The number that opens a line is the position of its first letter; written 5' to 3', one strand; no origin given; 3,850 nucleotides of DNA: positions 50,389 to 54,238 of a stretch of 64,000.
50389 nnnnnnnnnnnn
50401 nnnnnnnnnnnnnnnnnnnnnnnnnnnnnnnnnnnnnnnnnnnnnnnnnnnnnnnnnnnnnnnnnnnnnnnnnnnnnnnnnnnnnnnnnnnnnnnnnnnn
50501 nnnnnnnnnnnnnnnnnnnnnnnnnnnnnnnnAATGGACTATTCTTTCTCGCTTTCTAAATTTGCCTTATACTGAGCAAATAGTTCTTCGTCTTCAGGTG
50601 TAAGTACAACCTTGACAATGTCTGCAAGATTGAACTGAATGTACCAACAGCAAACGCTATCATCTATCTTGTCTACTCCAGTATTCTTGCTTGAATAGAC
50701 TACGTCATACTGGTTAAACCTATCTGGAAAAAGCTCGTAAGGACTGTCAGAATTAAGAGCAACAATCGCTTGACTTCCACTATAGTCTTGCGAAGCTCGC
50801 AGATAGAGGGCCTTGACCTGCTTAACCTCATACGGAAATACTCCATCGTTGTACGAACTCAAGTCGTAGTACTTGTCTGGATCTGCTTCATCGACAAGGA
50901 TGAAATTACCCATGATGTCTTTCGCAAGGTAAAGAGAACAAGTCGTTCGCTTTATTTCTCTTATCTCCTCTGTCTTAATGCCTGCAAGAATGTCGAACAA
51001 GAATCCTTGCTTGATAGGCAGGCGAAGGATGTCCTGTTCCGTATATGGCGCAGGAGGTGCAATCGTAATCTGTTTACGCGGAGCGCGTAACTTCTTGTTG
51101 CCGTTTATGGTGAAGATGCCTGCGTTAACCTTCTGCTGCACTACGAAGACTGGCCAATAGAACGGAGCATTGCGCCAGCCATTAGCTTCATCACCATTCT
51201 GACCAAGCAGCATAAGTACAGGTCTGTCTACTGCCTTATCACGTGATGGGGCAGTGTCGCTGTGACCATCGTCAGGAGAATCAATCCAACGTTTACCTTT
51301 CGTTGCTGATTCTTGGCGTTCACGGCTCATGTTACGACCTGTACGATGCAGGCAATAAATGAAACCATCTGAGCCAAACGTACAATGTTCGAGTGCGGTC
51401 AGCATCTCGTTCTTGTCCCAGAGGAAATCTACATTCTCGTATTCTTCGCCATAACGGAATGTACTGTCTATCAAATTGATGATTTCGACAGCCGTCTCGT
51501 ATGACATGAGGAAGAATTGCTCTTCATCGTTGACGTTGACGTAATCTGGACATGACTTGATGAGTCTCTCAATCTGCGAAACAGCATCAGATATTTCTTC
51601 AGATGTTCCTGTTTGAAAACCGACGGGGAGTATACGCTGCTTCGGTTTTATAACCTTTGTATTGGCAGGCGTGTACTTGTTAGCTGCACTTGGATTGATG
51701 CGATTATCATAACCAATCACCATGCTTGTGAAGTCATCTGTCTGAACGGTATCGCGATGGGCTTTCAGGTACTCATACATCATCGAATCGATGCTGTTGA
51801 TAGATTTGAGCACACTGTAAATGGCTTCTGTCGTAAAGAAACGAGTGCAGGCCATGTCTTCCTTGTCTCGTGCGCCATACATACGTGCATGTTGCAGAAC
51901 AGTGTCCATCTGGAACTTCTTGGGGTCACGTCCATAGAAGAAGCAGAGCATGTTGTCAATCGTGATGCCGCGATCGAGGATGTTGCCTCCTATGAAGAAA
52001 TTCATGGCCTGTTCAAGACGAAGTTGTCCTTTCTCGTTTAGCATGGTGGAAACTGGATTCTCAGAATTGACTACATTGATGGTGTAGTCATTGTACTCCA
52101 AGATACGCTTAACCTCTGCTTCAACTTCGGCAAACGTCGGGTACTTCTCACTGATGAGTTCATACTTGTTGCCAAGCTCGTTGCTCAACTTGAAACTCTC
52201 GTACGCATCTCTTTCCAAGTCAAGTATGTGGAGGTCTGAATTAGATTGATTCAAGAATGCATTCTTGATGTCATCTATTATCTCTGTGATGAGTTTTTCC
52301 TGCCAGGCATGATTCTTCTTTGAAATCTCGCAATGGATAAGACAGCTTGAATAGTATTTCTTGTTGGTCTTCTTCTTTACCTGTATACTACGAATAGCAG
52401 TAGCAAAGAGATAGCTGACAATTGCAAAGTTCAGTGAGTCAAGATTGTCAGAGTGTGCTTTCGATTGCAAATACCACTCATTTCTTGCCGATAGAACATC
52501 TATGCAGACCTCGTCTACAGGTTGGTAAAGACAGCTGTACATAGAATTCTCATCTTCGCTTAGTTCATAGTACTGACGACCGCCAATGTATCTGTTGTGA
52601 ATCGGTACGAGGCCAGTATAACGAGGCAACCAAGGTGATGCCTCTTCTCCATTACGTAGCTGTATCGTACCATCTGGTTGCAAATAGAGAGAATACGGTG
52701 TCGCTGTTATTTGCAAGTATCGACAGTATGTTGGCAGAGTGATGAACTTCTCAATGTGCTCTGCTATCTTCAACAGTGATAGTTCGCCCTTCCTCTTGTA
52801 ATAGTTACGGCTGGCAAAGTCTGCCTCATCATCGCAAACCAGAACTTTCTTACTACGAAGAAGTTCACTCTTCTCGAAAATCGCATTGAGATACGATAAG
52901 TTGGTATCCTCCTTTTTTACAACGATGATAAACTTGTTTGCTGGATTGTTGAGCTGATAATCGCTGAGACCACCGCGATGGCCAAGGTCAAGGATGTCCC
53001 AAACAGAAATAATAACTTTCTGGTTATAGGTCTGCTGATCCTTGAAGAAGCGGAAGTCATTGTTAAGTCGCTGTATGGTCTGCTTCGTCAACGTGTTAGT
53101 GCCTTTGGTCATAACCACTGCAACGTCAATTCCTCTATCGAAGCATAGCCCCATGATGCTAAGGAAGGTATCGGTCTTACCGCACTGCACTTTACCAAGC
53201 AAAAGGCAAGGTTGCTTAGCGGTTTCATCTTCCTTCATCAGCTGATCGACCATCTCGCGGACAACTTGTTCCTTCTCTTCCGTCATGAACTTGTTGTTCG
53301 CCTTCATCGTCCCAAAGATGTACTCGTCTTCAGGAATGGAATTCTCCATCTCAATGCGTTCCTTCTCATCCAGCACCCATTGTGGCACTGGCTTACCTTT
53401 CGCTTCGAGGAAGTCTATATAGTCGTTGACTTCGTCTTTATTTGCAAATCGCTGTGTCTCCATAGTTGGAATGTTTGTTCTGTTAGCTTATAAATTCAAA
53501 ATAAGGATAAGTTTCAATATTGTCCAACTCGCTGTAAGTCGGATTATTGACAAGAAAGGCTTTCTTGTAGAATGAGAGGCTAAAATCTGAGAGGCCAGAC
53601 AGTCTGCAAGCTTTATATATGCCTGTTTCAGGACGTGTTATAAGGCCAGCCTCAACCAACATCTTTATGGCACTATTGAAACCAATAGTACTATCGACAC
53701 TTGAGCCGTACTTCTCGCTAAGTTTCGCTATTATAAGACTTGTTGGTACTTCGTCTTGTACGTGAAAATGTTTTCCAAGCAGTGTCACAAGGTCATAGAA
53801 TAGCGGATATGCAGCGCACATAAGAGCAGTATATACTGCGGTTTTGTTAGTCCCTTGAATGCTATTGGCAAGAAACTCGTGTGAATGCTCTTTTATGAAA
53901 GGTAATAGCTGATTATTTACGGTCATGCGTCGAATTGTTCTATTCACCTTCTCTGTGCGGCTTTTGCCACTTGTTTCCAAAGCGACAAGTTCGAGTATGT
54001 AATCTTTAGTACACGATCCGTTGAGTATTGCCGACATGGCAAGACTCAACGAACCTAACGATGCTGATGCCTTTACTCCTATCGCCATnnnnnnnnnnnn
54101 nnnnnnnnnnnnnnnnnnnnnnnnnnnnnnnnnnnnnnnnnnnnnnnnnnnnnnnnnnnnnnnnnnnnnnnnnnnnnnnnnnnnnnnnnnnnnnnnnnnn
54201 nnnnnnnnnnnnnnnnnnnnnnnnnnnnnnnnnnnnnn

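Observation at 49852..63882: Type-3-BREX-like operon with non-canonical gene content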

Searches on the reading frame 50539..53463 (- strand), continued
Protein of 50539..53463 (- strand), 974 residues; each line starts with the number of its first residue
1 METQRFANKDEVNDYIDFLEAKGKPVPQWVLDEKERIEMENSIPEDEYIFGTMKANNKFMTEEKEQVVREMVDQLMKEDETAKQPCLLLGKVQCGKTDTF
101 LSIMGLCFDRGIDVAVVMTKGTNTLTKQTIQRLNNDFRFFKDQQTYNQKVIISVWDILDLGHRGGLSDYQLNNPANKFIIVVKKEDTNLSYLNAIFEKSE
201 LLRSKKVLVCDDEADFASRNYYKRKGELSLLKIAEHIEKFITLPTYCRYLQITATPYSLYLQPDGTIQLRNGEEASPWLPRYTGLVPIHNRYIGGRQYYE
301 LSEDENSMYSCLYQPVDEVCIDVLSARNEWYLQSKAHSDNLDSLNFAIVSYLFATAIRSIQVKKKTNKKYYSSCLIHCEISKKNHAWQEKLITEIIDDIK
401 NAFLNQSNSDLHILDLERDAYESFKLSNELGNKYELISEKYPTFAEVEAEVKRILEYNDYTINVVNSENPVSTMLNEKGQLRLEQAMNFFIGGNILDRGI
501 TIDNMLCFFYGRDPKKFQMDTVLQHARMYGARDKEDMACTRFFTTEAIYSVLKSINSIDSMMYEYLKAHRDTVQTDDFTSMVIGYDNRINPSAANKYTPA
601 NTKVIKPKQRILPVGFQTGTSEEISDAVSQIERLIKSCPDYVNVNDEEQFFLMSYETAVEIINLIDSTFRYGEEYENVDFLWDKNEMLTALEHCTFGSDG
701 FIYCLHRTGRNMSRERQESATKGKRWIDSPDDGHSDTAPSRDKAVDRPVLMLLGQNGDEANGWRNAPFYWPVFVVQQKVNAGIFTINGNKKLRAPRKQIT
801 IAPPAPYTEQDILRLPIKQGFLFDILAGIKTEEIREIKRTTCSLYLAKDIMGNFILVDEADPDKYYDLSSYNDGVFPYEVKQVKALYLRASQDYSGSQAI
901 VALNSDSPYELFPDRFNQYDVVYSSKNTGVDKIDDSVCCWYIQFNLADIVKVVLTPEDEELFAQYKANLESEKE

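Call 80: search_protein_representatives(protein=window:50539-53463:-)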
Query: 974 residues. Proteins with E-value up to 0.001 (for the whole library): 3231; up to 1e-10: 1097; up to 1e-30: 204. The best 150 are listed.
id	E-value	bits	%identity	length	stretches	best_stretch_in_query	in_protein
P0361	0.0e+00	1196.3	57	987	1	5-970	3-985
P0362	1.1e-297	1006.7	51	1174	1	19-974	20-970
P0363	3.8e-232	789.8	45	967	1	38-967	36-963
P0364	1.3e-225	768.1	43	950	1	48-955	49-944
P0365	3.9e-223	760.0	44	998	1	44-971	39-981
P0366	8.5e-207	705.9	42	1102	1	48-949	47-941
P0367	2.5e-205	701.0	43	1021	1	8-914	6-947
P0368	2.8e-202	690.9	41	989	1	36-951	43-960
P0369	3.7e-197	674.0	61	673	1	333-854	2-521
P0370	8.8e-191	652.9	43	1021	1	19-915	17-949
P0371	2.4e-176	605.1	42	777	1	6-785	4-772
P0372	6.5e-176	603.7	42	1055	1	31-851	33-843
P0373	1.3e-174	599.3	43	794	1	4-785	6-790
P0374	3.1e-174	598.1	41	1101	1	6-789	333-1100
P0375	1.0e-173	596.4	42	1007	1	2-914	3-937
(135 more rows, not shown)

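Call 88: search_dna_similar(query=window:50539-53463:-, collection=phages, mode=protein, max_rows=10)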
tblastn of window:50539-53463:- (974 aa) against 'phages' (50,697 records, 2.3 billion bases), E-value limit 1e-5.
Records with a match: 7; places in all: 7; records where one place covers at least 80% of the query: 0.
Best place of each record, by identity: <60% 7.
By first word of the organism name: Bacteriophage 7.
By host as written in the record: - 7.
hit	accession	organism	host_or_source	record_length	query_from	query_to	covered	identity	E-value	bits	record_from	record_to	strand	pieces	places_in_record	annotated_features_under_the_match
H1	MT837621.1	Bacteriophage sp.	human fecal samples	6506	61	785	74%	32.4%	2e-102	358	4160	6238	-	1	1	record has no annotation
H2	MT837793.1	Bacteriophage sp.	human fecal samples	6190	48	665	63%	22.8%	1e-25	120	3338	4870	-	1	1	record has no annotation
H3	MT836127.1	Bacteriophage sp.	human fecal samples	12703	60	595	55%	22.4%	1e-21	107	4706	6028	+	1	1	record has no annotation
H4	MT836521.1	Bacteriophage sp.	human fecal samples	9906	87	571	50%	23.1%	9e-12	76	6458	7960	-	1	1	record has no annotation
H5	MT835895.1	Bacteriophage sp.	human fecal samples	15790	29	532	52%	22.1%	6e-21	105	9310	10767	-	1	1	record has no annotation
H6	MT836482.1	Bacteriophage sp.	human fecal samples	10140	87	543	47%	23.6%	3e-10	71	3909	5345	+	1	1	record has no annotation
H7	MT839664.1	Bacteriophage sp.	human fecal samples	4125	207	549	35%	25.1%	3e-10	71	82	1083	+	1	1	record has no annotation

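Call 89: search_dna_similar(query=window:50539-53463:-, collection=plasmids, mode=protein, max_rows=15)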
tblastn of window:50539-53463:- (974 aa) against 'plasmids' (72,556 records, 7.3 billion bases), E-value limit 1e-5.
Records with a match: 24; places in all: 26; records where one place covers at least 80% of the query: 0.
Best place of each record, by identity: <60% 24.
By first word of the organism name: Lactiplantibacillus 4; Neisseria 2; Pediococcus 2; Levilactobacillus 2; Nostoc 1; Calothrix 1; Mucilaginibacter 1; Psychrobacter 1; Latilactobacillus 1; Acetoanaerobium 1; and 8 more.
By predicted mobility (MOB-suite, as given by PLSDB): conjugative 11; non-mobilizable 9; mobilizable 4.
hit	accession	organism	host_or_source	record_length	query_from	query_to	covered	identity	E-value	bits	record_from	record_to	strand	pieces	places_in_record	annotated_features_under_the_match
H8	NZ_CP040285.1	Nostoc sp. C057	Phaeoceros,pure culture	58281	87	787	72%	25.8%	5e-33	146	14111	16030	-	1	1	Z1 domain-containing protein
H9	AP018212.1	Calothrix brevissima NIES-22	-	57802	87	787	72%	25.1%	9e-33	145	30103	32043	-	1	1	hypothetical protein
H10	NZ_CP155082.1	Mucilaginibacter sp. PAMB04274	Malus domestica,cell culture,leaf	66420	62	771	73%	23.8%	3e-24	117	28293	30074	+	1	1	Z1 domain-containing protein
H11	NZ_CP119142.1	Neisseria gonorrhoeae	Homo sapiens,whole organism,synovial ...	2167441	57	771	73%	23.2%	2e-22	112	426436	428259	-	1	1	none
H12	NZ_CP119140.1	Neisseria gonorrhoeae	Homo sapiens,whole organism,blood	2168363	57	771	73%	23.2%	2e-22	112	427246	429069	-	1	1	none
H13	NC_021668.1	Psychrobacter sp. G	-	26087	87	771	70%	23.6%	5e-21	107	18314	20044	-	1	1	Z1 domain-containing protein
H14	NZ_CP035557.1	Lactiplantibacillus plantarum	cell culture,food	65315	81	668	60%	24.8%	1e-23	115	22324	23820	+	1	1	Z1 domain-containing protein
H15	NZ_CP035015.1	Lactiplantibacillus plantarum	Tibet kefir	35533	81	668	60%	24.8%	2e-23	115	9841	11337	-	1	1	Z1 domain-containing protein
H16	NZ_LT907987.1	Latilactobacillus sakei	-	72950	81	668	60%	24.5%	2e-22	112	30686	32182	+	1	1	Z1 domain-containing protein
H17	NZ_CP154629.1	Acetoanaerobium noterae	cell culture,Sludge of a digestion ...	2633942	53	607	57%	25.1%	4e-14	85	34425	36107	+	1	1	none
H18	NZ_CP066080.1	Pediococcus pentosaceus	-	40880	81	630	56%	24.9%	6e-24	117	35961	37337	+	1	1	Z1 domain-containing protein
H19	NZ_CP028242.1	Lactiplantibacillus plantarum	cell culture,young radish kimchi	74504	81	630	56%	24.9%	2e-23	115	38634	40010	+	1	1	Z1 domain-containing protein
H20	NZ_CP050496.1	Lentilactobacillus parabuchneri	Single cell,Makgeolli (Korean ...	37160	81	630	56%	24.9%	3e-23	115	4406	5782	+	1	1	Z1 domain-containing protein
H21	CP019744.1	Levilactobacillus brevis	cell culture,wheat beer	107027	81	630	56%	24.7%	3e-23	114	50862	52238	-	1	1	helicase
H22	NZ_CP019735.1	Levilactobacillus brevis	cell culture,wheat beer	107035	81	630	56%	24.7%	3e-23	114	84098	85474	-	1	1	Z1 domain-containing protein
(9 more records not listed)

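Call 90: get_annotated_region(hit=H11, flank=4000)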
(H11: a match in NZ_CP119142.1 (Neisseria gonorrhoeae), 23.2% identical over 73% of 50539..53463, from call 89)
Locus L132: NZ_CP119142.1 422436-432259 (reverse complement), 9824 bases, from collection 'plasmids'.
description: Neisseria gonorrhoeae strain 2022NG-0032 plasmid p2022NG-0032_1, complete sequence
organism: Neisseria gonorrhoeae (NCBI taxid 485)
taxonomy: Bacteria; Pseudomonadota; Betaproteobacteria; Neisseriales; Neisseriaceae; Neisseria; Neisseria gonorrhoeae
host: -; source: Homo sapiens,whole organism,synovial fluid; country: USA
typing (MOB-suite, as given by PLSDB): non-mobilizable
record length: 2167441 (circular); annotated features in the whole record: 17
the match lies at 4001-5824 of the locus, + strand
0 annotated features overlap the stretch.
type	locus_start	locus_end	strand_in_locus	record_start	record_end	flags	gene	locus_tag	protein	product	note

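Call 93: search_solved_structures(query=L132:2945-3982:+, max_evalue=0.001)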
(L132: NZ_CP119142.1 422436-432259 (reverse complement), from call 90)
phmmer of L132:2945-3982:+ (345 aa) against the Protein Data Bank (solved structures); distinct sequences matched with E-value up to 0.001: 2.
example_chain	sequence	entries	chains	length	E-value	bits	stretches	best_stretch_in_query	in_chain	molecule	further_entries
4rct_A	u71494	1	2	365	4.1e-240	798.4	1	1-345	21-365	Restriction endonuclease R.NgoVII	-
4rd5_A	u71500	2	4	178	2.4e-114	384.9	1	179-345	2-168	Restriction endonuclease R.NgoVII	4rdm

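Call 97: search_solved_structures(query=A4, max_evalue=10, show_alignments=1)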
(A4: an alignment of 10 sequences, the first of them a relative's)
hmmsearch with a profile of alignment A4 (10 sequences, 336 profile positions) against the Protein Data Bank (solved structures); distinct sequences matched with E-value up to 10: 5.
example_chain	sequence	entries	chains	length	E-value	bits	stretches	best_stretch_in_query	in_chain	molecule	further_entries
4lzi_A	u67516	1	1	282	1.8e-05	27.5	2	56-94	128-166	Multicystatin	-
1q7f_A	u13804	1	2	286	0.12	14.9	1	158-213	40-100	brain tumor CG10719-PA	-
4zlr_A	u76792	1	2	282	0.12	14.9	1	158-213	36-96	Brain tumor protein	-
5ex7_A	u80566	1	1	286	0.12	14.9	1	158-213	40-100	Brain tumor protein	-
4lnh_A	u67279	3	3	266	0.78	12.2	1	85-147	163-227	Uridine phosphorylase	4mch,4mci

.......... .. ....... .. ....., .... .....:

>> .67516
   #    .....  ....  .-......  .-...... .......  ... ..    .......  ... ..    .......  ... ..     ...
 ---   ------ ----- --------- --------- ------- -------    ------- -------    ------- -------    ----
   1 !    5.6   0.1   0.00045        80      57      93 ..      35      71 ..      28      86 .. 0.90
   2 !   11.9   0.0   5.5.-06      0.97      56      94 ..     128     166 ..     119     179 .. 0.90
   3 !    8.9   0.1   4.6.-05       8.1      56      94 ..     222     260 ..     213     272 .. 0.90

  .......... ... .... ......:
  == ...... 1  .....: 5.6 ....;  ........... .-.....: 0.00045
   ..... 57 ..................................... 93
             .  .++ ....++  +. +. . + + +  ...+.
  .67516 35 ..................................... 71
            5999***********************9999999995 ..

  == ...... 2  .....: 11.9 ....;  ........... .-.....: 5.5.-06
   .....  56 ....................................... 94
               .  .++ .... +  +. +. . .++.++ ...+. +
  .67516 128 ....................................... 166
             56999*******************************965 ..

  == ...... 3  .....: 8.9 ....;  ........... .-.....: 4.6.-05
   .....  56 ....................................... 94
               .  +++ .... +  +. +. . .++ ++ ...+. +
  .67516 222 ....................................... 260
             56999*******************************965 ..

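Call 98: search_protein_families(library=pfam, alignment_id=A4, max_evalue=1)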
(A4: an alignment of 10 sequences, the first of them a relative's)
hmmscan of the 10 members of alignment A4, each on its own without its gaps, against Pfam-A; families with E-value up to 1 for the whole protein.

A. member 1, L122:4983-5987:+ (334 aa): 0 families

B. families by the number of members that match (of 10 scanned): 2 families
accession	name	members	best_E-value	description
PF19127.6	Choline_bind_3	2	0.053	Choline-binding repeat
PF04362.19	Iron_traffic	1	0.044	Bacterial Fe(2+) trafficking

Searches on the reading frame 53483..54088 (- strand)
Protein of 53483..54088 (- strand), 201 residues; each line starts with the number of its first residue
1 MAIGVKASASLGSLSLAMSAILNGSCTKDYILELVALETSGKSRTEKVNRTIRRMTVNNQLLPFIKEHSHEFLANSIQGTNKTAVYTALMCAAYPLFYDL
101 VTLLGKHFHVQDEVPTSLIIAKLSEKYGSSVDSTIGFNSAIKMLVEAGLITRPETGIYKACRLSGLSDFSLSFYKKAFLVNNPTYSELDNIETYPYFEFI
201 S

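Call 3: search_protein_families(library=pfam, proteins=[window:53483-54088:-], max_evalue=0.01)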
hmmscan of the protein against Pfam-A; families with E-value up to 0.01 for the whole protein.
window:53483-54088:- (201 aa): 0 families

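Call 4: search_protein_families(library=padloc, proteins=[window:53483-54088:-], max_evalue=0.01)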
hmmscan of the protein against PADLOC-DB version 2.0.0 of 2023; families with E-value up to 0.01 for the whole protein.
window:53483-54088:- (201 aa): 2 families
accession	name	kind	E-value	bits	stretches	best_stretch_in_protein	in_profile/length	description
PDLC02437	BrxA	-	1.1e-11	42.7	1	40-191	44-198/238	BrxA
PDLC02444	BrxA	-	2.4e-09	34.9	1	42-161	55-175/251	BrxA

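Call 6: search_protein_families(library=ncbifam, proteins=[window:53483-54088:-], max_evalue=0.01)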
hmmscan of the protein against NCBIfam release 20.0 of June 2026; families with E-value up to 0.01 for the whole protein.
window:53483-54088:- (201 aa): 0 families
